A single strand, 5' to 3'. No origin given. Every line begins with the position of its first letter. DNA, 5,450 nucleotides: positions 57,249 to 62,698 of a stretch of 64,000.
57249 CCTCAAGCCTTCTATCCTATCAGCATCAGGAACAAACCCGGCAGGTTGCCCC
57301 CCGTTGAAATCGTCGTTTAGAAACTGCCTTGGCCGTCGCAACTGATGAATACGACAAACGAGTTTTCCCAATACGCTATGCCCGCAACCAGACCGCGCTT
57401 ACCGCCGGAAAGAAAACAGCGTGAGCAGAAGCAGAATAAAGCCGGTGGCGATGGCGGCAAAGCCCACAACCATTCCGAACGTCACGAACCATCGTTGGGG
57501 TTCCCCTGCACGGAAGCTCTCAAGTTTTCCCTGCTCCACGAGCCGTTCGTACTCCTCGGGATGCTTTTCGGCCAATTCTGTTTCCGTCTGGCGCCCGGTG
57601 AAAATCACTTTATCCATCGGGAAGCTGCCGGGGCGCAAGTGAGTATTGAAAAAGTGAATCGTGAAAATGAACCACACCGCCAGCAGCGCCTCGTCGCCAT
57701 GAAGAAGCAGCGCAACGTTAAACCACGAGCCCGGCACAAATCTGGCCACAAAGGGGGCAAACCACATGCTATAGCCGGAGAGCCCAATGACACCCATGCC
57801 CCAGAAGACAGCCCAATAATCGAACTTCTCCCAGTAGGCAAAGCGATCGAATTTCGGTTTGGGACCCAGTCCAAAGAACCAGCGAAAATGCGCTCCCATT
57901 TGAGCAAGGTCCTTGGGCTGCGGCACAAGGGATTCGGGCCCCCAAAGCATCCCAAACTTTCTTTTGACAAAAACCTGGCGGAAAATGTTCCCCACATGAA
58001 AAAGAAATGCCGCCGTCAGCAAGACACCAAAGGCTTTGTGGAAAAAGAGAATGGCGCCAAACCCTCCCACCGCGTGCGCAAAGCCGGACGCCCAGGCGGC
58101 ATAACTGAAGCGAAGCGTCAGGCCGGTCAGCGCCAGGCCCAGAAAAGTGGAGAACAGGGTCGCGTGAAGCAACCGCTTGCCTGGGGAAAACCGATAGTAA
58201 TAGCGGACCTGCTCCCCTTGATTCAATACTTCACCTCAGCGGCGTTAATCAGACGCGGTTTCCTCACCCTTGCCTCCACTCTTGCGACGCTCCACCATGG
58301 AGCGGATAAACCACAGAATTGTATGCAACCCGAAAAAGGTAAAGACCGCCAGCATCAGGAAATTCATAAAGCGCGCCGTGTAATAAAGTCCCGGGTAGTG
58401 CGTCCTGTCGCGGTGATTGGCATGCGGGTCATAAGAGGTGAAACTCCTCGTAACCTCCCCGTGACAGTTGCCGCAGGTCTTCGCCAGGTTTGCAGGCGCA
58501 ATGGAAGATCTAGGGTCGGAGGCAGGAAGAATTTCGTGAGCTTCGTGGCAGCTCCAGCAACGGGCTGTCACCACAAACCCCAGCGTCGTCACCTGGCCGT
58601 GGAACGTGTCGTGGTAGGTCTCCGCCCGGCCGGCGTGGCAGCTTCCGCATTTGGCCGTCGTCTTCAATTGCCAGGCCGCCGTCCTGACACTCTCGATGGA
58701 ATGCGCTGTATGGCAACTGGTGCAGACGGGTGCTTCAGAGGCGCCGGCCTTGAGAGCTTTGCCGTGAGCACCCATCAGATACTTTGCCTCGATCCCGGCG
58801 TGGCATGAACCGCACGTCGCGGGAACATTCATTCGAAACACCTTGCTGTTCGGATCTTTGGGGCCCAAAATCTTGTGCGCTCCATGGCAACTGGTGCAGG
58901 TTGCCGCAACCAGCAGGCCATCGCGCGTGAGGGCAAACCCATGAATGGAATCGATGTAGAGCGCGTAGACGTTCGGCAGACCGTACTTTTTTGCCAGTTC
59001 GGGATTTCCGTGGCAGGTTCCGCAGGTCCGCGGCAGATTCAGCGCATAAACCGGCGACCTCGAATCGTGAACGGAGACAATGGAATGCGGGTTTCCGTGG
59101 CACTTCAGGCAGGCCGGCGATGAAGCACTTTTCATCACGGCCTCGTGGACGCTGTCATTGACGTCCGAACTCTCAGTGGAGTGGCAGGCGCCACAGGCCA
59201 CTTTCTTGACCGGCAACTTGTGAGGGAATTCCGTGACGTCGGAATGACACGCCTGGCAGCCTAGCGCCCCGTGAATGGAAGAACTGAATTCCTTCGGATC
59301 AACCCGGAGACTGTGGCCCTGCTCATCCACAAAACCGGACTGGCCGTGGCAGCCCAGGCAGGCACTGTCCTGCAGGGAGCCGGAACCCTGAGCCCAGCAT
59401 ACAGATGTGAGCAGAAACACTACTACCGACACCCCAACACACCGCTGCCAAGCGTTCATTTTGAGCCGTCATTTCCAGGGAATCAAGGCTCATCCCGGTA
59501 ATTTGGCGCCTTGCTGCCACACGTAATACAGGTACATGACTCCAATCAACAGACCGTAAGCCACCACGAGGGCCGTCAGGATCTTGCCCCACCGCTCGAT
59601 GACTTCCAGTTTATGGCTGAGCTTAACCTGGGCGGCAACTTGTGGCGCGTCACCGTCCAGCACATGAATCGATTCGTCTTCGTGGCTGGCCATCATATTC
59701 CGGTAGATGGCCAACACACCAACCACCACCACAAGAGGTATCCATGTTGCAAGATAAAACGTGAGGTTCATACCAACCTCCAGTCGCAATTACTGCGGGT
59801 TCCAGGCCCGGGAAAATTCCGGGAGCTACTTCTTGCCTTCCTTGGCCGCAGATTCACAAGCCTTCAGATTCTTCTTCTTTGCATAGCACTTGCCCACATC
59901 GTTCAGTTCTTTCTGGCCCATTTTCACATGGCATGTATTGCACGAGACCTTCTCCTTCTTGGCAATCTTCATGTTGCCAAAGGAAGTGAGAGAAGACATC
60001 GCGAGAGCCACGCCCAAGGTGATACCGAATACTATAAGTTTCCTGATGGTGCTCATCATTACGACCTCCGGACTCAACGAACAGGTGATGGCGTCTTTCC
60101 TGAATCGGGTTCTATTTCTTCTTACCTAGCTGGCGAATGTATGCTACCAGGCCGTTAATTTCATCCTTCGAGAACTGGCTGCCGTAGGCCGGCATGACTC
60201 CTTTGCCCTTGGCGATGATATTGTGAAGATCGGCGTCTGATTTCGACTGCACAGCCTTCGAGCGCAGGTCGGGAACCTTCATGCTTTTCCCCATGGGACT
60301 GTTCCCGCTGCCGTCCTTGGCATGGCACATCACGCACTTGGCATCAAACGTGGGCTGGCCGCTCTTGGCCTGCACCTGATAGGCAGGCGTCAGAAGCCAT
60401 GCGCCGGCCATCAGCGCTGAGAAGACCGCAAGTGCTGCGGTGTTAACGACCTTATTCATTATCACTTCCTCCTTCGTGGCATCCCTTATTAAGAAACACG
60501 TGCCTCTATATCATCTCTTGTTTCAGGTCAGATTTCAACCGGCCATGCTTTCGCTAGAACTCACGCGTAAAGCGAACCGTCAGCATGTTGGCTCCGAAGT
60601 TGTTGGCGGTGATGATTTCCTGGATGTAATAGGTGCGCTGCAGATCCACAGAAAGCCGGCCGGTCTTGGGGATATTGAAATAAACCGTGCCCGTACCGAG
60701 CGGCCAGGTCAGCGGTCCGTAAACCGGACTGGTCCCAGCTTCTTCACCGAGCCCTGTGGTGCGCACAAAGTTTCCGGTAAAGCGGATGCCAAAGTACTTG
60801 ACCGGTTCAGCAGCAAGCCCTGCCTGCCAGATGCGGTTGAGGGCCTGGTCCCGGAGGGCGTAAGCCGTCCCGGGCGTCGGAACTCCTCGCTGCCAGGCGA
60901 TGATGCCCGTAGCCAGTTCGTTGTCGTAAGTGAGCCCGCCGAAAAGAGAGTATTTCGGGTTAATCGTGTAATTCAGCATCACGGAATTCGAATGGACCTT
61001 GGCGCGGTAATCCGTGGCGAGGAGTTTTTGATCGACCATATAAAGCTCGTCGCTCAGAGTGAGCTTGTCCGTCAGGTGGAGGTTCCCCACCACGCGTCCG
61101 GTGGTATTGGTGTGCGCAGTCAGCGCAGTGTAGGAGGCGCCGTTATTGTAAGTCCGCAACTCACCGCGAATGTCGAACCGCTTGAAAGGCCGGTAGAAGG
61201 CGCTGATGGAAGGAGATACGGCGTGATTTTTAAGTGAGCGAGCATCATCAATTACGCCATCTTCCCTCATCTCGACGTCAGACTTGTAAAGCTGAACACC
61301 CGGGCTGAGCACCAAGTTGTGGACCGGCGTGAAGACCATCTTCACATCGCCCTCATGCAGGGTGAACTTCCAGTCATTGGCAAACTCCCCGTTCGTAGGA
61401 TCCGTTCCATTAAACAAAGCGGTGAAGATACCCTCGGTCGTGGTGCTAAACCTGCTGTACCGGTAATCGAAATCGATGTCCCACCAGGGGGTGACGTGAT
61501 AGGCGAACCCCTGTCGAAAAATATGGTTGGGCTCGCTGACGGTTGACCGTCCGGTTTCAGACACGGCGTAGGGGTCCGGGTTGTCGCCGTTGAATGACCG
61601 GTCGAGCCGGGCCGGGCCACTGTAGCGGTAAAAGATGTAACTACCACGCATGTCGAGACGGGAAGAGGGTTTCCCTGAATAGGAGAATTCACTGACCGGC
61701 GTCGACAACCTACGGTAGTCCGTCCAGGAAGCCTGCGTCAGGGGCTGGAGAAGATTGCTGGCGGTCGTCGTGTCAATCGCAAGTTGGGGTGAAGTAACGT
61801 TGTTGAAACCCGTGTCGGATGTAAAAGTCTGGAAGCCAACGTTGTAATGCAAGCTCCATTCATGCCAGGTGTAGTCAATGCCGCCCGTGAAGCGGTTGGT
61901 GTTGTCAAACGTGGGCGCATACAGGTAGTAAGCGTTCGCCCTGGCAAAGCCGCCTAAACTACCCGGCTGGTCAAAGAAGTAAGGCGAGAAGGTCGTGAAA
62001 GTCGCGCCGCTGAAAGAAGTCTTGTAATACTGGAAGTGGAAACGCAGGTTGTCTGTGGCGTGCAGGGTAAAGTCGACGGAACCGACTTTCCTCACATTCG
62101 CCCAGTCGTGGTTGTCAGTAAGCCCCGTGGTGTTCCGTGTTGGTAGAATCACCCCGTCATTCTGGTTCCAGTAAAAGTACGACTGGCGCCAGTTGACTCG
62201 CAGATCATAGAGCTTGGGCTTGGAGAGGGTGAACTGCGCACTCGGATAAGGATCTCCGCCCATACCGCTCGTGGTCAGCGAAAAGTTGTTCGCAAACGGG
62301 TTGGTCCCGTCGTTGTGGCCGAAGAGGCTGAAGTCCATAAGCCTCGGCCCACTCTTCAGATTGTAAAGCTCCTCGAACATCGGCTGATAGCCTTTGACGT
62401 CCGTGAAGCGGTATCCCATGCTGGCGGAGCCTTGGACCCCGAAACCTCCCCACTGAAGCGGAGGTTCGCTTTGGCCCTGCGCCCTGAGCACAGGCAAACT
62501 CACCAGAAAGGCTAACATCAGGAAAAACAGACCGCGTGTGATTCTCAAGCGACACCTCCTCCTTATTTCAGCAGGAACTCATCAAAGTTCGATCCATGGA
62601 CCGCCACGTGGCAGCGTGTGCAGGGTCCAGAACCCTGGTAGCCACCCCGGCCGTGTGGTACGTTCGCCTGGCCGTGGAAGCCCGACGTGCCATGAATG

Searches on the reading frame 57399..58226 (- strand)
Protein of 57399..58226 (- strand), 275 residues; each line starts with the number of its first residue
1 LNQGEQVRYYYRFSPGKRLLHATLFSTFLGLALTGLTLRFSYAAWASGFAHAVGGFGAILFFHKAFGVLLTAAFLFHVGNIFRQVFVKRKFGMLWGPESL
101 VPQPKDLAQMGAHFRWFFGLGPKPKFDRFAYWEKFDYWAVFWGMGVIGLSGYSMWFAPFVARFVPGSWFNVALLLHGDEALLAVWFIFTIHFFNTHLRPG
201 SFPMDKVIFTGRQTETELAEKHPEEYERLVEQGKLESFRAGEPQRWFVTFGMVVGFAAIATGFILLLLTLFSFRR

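Call 45: search_protein_families(library=ncbifam, proteins=[window:57399-58226:-], max_evalue=0.01)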
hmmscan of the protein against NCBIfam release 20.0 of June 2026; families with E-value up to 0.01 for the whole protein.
window:57399-58226:- (275 aa): 1 family
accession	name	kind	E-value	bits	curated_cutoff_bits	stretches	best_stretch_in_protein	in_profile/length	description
TIGR01583.1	formate-DH-gamm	equivalog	8.1e-07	29.2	115.85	1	127-230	102-202/204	formate dehydrogenase subunit gamma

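Call 46: search_protein_families(library=pfam, proteins=[window:57399-58226:-], max_evalue=0.01)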
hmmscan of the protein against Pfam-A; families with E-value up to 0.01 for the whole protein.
window:57399-58226:- (275 aa): 1 family
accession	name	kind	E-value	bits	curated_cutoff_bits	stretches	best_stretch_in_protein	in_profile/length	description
PF01292.26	Ni_hydr_CYTB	-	2.7e-07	30.9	30.1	1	12-191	1-158/179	Prokaryotic cytochrome b561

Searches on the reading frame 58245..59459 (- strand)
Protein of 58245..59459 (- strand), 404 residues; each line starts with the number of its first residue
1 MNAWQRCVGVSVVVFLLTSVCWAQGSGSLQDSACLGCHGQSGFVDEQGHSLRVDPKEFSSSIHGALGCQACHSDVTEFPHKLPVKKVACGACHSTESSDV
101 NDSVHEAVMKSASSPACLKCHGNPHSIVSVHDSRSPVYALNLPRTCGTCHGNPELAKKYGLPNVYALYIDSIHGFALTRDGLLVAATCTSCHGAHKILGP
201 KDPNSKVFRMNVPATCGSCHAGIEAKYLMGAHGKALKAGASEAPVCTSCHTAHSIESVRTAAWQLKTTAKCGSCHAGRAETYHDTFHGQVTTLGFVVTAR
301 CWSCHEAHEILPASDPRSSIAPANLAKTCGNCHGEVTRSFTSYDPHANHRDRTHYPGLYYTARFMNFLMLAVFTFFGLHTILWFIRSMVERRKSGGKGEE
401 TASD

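Call 11: search_protein_families(library=pfam, proteins=[window:58245-59459:-], max_evalue=0.001)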
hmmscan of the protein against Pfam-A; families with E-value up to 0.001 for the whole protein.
window:58245-59459:- (404 aa): 5 families
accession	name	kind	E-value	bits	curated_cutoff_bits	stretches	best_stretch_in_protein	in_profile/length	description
PF14522.11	Cytochrome_C7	-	2.7e-18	66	24.8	4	77-150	2-66/67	Cytochrome c7 and related cytochrome c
PF09699.15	Paired_CXXCH_1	-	3.7e-15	55.8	20.6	1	186-222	6-38/41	Doubled CXXCH motif (Paired_CXXCH_1)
PF14537.11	Cytochrom_c3_2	-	2e-14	54.2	25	1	28-94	23-79/79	Cytochrome c3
PF22678.1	Cytochrom_c_NrfB-like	-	5.2e-07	30.5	27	0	146-221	1-66/89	Cytochrome c-type protein NrfB-like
PF02085.21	Cytochrom_CIII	-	7.8e-07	29.8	22.9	0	53-150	18-101/101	Class III cytochrome C family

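Call 45: search_protein_families(library=ncbifam, proteins=[window:58245-59459:-], max_evalue=0.01)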
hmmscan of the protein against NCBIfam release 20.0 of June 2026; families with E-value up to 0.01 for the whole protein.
window:58245-59459:- (404 aa): 6 families
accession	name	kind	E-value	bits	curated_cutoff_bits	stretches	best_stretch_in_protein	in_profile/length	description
TIGR04257.1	nanowire_3heme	domain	4.4e-13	49.2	40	2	186-225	24-63/75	c(7)-type cytochrome triheme domain-containing protein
NF008659.0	PRK11659.1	equivalog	1.1e-09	38.3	184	2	104-220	36-142/188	cytochrome c nitrite reductase pentaheme subunit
TIGR03146.1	cyt_nit_nrfB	equivalog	6.1e-08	33.1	166.6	1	114-221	11-117/145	cytochrome c nitrite reductase pentaheme subunit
NF038038.1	cytoc_DsrJ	equivalog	5.6e-05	23.5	100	0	204-257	81-115/121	sulfate reduction electron transfer complex DsrMKJOP subunit DsrJ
TIGR01905.1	paired_CXXCH_1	subfamily_domain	0.00058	19.7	25.2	0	186-222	7-38/41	doubled CXXCH domain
TIGR01904.2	GSu_C4xC__C2xCH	domain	0.00094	18.9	27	1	247-283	27-64/73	CxxxxCH/CxxCH domain c-type cytochrome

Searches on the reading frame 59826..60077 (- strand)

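Call 3: search_protein_families(library=pfam, proteins=[window:59826-60077:-], max_evalue=1)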
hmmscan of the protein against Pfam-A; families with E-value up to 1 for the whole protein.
window:59826-60077:- (83 aa): 1 family
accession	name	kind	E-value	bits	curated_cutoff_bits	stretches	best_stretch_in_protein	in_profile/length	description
PF23145.1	Zf_2nd_IFT121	-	0.073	13.2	25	1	38-64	10-37/45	IFT121, second zinc finger domain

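Call 4: search_protein_families(library=ncbifam, proteins=[window:59826-60077:-], max_evalue=1)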
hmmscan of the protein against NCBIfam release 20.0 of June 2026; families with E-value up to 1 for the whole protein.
window:59826-60077:- (83 aa): 1 family
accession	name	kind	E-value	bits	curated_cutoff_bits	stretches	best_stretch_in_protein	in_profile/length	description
NF009391.0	PRK12750.1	equivalog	0.0028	17.6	148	1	8-80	1-70/170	CpxP family protein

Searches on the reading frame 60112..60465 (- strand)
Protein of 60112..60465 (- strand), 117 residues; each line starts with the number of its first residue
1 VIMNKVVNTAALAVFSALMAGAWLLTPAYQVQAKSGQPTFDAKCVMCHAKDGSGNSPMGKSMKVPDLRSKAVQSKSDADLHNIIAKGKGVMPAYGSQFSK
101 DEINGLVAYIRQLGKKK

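Call 3: search_protein_families(library=pfam, proteins=[window:60112-60465:-], max_evalue=1)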
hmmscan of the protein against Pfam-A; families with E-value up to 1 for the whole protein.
window:60112-60465:- (117 aa): 4 families
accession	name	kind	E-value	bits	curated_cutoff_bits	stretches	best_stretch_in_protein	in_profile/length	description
PF13442.11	Cytochrome_CBB3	-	2.4e-15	57.1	27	1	32-110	2-68/68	Cytochrome C oxidase, cbb3-type, subunit III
PF00034.26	Cytochrom_C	-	2.1e-08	35.8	21.3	1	34-113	2-89/90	Cytochrome c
PF14495.11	Cytochrom_C550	-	0.049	13.8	27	1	31-55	24-47/136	Cytochrome c-550 domain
PF19721.4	DUF6215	-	0.12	12.4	27.1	1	9-45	11-44/135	Family of unknown function (DUF6215)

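Call 4: search_protein_families(library=ncbifam, proteins=[window:60112-60465:-], max_evalue=1)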
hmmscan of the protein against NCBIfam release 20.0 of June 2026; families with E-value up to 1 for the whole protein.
window:60112-60465:- (117 aa): 14 families
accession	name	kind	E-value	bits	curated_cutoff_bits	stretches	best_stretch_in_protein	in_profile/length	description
NF045930.1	Cytc6PetJCyano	equivalog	7.2e-14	51.7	135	1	13-112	8-104/110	cytochrome c6 PetJ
TIGR00782.1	ccoP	equivalog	1.6e-11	44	179.95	1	28-116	198-284/285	cytochrome-c oxidase, cbb3-type subunit III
NF011054.0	PRK14486.1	equivalog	1.1e-08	34.9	447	1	34-113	216-290/294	putative bifunctional cbb3-type cytochrome c oxidase subunit II/cytochrome c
NF045774.1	cytochro_C551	exception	3.1e-07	30.3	118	1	30-109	36-105/110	cytochrome c551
NF045773.1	cytochro_C550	exception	5.8e-06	26.3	125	1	32-110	48-116/118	cytochrome c550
NF050122.1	bc1_QcrC_actin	exception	6.5e-05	22.4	200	1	32-114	135-212/253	cytochrome bc1 complex diheme cytochrome c subunit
NF052248.1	SorU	equivalog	6.7e-05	23.1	100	1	43-110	12-72/72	SorU family sulfite dehydrogenase c-type cytochrome subunit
TIGR02603.1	CxxCH_TIGR02603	domain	0.0031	17.5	68.15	1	33-96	3-60/134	putative heme-binding domain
TIGR04485.1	thiosulf_SoxX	equivalog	0.0092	16.7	61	1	42-112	3-77/78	sulfur oxidation c-type cytochrome SoxX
TIGR03874.1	4cys_cytochr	equivalog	0.014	15.2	161.75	1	35-96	35-97/143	c-type cytochrome, methanol metabolism-related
TIGR03872.1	cytochrome_MoxG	equivalog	0.022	14.9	147.8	1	33-115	44-123/133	cytochrome c(L), periplasmic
NF052246.1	SorB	equivalog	0.062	13.4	93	1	29-58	13-42/80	SorB family sulfite dehydrogenase c-type cytochrome subunit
NF043011.1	CytC7_Geobact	equivalog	0.084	13.4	120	1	3-59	1-62/89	cytochrome c7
NF040606.1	CytoC_perox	subfamily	0.11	11.6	150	1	26-52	291-317/524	di-heme-cytochrome C peroxidase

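Call 53: search_solved_structures(query=window:60112-60465:-, max_evalue=0.01)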
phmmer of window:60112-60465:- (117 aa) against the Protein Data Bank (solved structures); distinct sequences matched with E-value up to 0.01: 48.
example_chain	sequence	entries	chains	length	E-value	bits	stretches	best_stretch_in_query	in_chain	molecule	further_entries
7o38_A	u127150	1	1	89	1.7e-11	47.3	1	36-116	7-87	Cytochrome c-552 Ks_3357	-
8smr_G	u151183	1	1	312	4.3e-09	39.5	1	27-113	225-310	Cbb3-type cytochrome c oxidase subunit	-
8snh_G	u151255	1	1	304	9.8e-09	38.4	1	29-113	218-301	Cbb3-type cytochrome c oxidase subunit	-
7vzg_C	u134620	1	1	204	4e-08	36.4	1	34-113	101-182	Cytochrome c, mono-and diheme variants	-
7vzr_C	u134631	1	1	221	4.9e-08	36.1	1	34-113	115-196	Cytochrome c, mono-and diheme variants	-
4eie_A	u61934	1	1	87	5e-07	32.9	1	35-113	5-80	Cytochrome c6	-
9g83_v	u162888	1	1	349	5.8e-07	32.7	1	33-114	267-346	Cbb3-type cytochrome c oxidase subunit CcoP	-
3mk7_C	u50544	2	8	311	7.8e-07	32.3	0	32-116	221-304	Cytochrome c oxidase, cbb3-type, subunit P | Cbb3-type cytochrome c oxidase subunit CcoP1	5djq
6r6n_B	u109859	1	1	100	1.4e-06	31.5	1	31-113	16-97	KustA0088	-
9krc_A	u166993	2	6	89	1.8e-06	31.1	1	36-113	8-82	Cytochrome c6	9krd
1a2s_A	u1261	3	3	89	1.8e-06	31.1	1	35-111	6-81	CYTOCHROME C6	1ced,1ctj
4eif_A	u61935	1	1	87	2.3e-06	30.7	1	35-113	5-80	Cytochrome c6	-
7y5e_GN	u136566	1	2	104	2.7e-06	30.6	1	24-111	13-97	Cytochrome c6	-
6xkx_p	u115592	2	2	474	3.4e-06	30.2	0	27-94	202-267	Cbb3-type cytochrome c oxidase subunit CcoP,Cytochrome c-type cyt cy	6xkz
4eid_A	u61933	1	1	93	3.9e-06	30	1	33-112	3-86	Cytochrome c6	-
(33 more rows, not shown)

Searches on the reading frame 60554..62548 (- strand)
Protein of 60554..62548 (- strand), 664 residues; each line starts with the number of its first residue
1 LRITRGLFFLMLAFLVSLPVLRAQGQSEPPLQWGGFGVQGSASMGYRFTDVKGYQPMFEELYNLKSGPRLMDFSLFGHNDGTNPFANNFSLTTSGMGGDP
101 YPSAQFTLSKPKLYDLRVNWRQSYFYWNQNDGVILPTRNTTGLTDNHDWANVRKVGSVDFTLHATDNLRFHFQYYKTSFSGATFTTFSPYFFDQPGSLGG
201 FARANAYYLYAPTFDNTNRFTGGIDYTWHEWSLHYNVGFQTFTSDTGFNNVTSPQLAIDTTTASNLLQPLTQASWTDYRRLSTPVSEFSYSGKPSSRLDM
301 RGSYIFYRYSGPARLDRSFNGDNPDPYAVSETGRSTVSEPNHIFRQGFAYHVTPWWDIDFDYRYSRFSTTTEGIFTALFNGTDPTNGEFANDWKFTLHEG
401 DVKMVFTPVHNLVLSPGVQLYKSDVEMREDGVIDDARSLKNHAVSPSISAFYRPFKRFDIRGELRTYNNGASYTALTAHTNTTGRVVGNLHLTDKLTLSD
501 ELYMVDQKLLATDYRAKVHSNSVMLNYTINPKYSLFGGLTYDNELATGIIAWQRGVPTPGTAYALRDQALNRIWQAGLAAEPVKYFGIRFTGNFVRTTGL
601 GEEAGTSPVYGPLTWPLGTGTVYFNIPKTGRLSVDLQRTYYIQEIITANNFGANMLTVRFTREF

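Call 3: search_protein_families(library=pfam, proteins=[window:60554-62548:-], max_evalue=1)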
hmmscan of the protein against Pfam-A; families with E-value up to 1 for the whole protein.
window:60554-62548:- (664 aa): 0 families

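Call 4: search_protein_families(library=ncbifam, proteins=[window:60554-62548:-], max_evalue=1)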
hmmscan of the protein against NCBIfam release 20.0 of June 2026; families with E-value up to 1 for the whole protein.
window:60554-62548:- (664 aa): 0 families

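Call 54: search_solved_structures(query=window:60554-62548:-, max_evalue=1)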
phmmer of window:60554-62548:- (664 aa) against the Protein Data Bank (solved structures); distinct sequences matched with E-value up to 1: 1.
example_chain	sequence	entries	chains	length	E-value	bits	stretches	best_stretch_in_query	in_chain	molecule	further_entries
7ond_A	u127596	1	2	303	0.06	15.1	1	227-280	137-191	Haloalkane dehalogenase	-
